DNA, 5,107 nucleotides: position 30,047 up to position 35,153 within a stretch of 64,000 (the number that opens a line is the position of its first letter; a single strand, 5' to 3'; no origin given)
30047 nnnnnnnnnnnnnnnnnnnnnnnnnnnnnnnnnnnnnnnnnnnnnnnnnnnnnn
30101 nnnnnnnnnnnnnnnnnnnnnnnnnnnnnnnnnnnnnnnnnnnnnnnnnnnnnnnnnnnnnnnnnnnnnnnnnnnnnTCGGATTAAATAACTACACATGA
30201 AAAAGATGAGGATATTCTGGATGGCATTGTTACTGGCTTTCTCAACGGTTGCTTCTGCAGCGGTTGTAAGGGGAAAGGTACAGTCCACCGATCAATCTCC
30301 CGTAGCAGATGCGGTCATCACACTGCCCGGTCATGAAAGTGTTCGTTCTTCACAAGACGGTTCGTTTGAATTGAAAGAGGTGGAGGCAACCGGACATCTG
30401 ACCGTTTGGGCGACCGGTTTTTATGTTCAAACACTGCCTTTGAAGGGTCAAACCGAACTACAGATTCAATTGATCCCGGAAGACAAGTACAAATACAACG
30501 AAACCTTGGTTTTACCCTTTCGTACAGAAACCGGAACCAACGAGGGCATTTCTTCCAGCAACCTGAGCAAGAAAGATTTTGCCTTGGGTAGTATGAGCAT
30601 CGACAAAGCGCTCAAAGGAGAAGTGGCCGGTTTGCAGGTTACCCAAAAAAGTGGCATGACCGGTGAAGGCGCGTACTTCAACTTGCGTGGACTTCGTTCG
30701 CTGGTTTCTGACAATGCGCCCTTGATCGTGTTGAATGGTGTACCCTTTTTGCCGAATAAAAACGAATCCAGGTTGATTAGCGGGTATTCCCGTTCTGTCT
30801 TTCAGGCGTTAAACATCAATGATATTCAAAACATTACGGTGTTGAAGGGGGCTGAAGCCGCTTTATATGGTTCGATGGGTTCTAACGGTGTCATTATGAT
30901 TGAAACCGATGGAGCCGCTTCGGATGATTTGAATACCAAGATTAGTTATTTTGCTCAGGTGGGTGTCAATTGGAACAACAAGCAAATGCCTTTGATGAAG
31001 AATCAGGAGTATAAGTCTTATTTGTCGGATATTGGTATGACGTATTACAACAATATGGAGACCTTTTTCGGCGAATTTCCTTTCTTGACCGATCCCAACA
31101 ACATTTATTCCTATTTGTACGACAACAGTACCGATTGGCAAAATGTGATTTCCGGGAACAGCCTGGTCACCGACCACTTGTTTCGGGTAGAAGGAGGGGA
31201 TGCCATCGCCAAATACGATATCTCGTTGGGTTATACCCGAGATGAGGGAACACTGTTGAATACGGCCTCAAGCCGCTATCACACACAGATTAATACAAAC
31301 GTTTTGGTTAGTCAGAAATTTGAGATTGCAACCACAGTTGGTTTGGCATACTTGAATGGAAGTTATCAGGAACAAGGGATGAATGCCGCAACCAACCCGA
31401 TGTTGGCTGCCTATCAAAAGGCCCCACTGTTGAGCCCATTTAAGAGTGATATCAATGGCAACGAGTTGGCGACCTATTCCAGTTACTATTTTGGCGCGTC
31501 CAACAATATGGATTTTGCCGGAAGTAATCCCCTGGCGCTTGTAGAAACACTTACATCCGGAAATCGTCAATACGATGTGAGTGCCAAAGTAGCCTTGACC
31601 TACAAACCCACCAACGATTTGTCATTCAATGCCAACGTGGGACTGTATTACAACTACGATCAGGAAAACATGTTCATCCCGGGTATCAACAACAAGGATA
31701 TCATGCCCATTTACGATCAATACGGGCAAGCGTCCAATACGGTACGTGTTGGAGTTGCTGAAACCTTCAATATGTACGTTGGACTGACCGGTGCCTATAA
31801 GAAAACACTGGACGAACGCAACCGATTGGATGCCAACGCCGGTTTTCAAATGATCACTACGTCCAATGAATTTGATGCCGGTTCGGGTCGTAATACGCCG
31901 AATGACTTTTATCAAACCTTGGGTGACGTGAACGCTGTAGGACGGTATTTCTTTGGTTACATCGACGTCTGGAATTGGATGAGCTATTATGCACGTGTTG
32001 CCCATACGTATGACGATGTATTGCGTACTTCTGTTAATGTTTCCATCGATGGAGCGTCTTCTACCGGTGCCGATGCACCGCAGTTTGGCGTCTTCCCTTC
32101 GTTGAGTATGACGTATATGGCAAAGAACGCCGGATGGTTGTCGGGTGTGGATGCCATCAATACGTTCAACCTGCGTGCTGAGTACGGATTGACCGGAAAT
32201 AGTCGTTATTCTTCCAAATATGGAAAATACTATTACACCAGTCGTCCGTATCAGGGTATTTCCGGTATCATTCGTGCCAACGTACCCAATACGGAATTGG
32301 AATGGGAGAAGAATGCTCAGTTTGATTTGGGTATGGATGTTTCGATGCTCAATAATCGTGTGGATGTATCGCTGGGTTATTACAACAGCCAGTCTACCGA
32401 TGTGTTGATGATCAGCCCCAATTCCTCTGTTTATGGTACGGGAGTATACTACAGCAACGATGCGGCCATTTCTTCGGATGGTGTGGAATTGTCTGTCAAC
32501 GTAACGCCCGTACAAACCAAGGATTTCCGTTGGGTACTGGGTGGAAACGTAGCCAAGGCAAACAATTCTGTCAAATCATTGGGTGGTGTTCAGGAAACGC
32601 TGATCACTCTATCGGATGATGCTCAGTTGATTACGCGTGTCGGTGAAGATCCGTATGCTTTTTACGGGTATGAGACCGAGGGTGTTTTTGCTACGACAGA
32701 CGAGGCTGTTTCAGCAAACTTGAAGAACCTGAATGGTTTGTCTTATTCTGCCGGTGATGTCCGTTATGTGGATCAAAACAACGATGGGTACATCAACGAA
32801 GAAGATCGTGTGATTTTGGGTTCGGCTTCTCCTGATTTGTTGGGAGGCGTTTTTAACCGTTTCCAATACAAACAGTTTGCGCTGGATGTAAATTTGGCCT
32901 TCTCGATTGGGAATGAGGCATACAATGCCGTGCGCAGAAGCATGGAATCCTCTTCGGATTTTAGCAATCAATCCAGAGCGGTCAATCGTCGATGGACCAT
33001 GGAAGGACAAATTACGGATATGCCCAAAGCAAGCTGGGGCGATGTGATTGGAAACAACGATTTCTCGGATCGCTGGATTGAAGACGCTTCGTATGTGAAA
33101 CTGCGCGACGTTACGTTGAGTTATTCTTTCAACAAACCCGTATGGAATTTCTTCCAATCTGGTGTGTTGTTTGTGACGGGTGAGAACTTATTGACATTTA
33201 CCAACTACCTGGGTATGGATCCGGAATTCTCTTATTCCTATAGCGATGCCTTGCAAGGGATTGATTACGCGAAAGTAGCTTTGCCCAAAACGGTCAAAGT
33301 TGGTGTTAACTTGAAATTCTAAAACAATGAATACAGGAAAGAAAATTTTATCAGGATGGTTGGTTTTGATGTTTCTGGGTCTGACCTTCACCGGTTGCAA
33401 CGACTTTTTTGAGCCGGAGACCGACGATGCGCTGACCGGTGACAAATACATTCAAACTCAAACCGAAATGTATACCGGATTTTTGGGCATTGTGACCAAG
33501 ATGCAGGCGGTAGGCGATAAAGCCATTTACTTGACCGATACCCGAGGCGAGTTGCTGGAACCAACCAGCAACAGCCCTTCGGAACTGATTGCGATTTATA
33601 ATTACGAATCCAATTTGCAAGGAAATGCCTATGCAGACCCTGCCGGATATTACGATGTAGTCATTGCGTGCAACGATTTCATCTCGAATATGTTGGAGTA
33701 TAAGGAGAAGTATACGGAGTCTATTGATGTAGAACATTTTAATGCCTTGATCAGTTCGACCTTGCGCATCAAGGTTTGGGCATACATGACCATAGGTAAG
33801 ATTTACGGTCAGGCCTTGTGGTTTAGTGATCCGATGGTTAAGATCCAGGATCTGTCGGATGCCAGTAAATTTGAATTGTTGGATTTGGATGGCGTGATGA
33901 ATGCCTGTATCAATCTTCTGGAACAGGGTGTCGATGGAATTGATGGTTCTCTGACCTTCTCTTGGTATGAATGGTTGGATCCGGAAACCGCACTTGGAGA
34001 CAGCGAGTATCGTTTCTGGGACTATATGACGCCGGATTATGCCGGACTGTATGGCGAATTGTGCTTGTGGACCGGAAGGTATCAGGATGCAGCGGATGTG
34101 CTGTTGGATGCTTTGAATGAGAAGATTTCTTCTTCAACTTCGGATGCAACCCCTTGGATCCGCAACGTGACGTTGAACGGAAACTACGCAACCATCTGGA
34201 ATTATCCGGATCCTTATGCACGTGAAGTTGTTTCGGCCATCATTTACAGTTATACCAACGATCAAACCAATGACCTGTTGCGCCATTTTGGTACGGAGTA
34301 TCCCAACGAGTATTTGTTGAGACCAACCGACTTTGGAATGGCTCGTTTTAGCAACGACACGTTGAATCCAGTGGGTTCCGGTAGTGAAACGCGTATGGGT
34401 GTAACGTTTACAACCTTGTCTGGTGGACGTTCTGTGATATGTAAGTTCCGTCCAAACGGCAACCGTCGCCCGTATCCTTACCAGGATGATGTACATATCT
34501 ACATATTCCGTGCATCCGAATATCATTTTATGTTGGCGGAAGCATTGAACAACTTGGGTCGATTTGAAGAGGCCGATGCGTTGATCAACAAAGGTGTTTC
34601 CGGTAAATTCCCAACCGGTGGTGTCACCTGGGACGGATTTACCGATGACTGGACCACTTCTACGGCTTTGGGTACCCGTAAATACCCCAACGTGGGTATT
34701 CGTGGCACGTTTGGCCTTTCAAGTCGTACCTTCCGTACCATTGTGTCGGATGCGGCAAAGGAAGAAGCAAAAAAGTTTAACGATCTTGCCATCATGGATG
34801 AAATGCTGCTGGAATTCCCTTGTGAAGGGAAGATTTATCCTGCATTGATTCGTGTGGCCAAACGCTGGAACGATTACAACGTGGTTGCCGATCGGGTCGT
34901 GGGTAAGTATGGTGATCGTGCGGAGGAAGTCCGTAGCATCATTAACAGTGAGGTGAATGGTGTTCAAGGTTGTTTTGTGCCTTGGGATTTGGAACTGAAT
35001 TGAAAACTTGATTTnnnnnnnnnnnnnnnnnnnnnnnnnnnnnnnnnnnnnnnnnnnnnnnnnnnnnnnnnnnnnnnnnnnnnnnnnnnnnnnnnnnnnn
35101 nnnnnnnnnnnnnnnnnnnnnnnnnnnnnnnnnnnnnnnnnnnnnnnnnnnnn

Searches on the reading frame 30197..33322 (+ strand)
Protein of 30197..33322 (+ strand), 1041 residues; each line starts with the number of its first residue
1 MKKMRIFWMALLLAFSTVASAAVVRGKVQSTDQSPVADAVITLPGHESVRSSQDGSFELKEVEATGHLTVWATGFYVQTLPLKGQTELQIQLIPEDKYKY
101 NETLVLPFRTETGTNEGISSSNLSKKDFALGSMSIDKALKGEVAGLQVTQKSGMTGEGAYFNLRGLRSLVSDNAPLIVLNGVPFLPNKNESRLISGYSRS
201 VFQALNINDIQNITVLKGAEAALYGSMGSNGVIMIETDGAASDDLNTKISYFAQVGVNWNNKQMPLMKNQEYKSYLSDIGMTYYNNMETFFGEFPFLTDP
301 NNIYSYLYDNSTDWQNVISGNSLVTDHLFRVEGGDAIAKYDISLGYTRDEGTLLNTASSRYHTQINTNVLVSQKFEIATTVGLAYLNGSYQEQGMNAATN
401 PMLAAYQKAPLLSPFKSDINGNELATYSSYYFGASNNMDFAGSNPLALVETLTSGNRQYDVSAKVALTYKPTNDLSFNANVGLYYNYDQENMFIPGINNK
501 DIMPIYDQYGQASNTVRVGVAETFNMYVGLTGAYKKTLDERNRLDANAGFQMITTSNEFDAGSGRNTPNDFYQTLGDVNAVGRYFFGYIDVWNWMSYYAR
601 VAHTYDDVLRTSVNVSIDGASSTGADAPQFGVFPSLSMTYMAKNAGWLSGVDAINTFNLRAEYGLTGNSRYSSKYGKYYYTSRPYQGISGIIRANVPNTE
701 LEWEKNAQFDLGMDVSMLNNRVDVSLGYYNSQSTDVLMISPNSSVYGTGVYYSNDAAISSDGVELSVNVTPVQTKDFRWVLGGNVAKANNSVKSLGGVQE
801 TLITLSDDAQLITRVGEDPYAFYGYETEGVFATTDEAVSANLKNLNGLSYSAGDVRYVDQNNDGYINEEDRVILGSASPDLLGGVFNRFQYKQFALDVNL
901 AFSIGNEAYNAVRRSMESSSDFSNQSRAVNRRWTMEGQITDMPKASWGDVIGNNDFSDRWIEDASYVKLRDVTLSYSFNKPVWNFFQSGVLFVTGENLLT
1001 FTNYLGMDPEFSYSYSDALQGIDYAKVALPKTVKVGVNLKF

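Call 7: search_protein_families(library=pfam, proteins=[window:30197-33322:+], max_evalue=0.01)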
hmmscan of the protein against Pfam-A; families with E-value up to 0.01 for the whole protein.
window:30197-33322:+ (1041 aa): 2 families
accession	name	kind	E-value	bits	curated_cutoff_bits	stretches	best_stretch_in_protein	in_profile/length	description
PF07715.20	Plug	-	5.1e-16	59.5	23.9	1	123-232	12-107/107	TonB-dependent Receptor Plug Domain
PF13620.12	CarboxypepD_reg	-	1.7e-05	25.5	32.3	1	24-81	2-65/82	Carboxypeptidase regulatory-like domain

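Call 9: search_protein_families(library=ncbifam, proteins=[window:30197-33322:+], max_evalue=0.01)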
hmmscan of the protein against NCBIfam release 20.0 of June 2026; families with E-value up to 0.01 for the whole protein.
window:30197-33322:+ (1041 aa): 3 families
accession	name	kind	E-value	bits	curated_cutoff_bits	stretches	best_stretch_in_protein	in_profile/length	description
TIGR04056.1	OMP_RagA_SusC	subfamily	7.2e-178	593.9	368.25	1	24-1041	3-981/981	SusC/RagA family TonB-linked outer membrane protein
TIGR04057.1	SusC_RagA_signa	signature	6.9e-13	48.2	46.2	1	209-237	1-30/31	SusC/RagA subfamily TonB-dependent outer membrane receptor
NF053590.1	TonB_dep_TOL0244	equivalog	0.0028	16.3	645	0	203-241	105-143/604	TOL_0244 family TonB-dependent receptor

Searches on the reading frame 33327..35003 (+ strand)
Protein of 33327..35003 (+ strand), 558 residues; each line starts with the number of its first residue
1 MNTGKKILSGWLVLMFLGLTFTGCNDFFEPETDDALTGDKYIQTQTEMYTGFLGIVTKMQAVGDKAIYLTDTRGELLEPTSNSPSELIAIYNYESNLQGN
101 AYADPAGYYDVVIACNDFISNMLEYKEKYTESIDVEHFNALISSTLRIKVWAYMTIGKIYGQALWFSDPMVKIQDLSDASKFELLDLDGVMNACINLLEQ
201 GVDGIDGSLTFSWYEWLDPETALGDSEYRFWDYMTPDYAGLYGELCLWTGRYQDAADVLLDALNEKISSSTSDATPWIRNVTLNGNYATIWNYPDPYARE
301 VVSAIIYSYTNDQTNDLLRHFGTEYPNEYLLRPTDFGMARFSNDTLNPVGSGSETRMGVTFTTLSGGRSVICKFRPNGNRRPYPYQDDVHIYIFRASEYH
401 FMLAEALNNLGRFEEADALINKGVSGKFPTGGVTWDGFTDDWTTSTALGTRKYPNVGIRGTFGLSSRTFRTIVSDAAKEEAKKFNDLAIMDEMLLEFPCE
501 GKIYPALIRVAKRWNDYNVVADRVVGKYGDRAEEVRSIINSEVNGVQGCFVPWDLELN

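Call 7: search_protein_families(library=pfam, proteins=[window:33327-35003:+], max_evalue=0.01)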
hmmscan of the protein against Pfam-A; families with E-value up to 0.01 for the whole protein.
window:33327-35003:+ (558 aa): 5 families
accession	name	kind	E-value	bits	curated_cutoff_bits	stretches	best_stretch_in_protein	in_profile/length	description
PF07980.17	SusD_RagB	-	3e-05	24.2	23.1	1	379-422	144-187/297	SusD family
PF13428.12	TPR_14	-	0.00099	20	23.5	0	400-425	4-29/44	Tetratricopeptide repeat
PF13432.12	TPR_16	-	0.0036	18.2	32.7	0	396-416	30-50/65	Tetratricopeptide repeat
PF07719.23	TPR_2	-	0.0071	16.8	27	0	398-422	2-26/34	Tetratricopeptide repeat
PF14559.12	TPR_19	-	0.0091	16.7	25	0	401-422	29-50/68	Tetratricopeptide repeat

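Call 9: search_protein_families(library=ncbifam, proteins=[window:33327-35003:+], max_evalue=0.01)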
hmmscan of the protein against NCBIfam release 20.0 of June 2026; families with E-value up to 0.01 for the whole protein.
window:33327-35003:+ (558 aa): 0 families

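Call 85: search_solved_structures(query=A5, max_evalue=0.01)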
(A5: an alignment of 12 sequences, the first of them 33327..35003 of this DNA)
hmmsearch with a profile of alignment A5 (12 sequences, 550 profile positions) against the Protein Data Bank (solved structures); distinct sequences matched with E-value up to 0.01: 0.
